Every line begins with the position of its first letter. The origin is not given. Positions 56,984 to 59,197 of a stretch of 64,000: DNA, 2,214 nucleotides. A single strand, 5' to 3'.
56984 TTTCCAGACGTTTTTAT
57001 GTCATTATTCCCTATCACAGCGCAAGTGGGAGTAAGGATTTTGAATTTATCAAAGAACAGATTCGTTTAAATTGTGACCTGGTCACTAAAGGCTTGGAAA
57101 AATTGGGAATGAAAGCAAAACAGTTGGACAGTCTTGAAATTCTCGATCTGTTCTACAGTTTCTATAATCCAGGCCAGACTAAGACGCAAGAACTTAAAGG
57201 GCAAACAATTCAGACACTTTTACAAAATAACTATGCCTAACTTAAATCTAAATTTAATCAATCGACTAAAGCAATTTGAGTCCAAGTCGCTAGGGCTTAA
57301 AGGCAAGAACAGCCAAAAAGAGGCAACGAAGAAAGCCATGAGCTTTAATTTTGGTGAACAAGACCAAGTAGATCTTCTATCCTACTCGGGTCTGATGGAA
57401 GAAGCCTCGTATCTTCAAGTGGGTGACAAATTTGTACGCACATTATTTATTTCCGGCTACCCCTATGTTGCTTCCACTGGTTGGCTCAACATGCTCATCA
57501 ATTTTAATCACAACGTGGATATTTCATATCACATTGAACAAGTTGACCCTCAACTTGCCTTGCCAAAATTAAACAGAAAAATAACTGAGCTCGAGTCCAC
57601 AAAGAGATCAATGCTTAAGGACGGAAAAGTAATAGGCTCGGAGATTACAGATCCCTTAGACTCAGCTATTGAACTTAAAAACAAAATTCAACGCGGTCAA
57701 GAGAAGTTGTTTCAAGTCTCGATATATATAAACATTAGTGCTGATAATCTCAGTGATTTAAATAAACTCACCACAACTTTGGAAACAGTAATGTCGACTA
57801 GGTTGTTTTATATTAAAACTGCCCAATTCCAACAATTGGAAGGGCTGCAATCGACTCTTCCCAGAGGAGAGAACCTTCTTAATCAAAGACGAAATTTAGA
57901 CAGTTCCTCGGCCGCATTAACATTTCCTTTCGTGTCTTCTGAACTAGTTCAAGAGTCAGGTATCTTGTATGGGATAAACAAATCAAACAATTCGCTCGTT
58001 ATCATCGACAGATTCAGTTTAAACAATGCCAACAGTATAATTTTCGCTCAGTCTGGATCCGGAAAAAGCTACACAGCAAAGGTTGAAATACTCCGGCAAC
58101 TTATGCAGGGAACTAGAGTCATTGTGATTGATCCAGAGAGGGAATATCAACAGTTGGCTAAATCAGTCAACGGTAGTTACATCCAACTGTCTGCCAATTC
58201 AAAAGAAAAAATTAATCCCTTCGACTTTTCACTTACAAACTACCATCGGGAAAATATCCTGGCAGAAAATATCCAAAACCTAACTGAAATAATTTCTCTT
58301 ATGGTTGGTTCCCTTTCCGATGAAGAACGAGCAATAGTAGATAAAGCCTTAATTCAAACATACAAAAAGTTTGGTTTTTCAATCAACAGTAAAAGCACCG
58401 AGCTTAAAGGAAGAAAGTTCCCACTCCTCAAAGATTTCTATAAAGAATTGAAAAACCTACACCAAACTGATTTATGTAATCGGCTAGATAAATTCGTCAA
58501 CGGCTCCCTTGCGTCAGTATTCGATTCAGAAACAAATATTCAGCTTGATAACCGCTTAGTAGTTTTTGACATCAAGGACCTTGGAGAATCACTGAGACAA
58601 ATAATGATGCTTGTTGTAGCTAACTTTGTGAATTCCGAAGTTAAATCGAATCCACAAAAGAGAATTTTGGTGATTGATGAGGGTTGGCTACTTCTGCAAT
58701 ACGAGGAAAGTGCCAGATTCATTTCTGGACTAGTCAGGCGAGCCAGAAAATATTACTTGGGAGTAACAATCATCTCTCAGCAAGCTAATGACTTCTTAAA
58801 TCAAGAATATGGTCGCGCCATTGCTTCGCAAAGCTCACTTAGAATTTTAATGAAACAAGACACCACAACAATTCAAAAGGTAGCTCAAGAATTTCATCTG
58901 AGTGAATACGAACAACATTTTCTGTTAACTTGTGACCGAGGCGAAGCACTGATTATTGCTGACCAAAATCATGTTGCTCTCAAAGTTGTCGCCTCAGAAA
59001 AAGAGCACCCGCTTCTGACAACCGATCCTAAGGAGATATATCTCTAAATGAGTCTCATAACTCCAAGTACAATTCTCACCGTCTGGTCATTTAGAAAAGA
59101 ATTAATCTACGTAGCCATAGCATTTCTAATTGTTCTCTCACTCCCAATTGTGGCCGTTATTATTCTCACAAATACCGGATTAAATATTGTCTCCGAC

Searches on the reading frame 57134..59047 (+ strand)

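Call 52: search_protein_families(library=pfam, proteins=[window:57134-59047:+], max_evalue=0.001)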
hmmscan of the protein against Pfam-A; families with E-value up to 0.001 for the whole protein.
window:57134-59047:+ (637 aa): 3 families
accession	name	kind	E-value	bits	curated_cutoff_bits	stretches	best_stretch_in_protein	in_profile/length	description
PF19044.6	P-loop_TraG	-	2e-21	76.6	25.8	1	295-603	26-348/413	TraG P-loop domain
PF12846.13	AAA_10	-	1.6e-16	60.8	27.5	1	297-567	20-299/362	AAA-like domain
PF01935.23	DUF87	-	2e-10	41.6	23.2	1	302-436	27-170/220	Helicase HerA, central domain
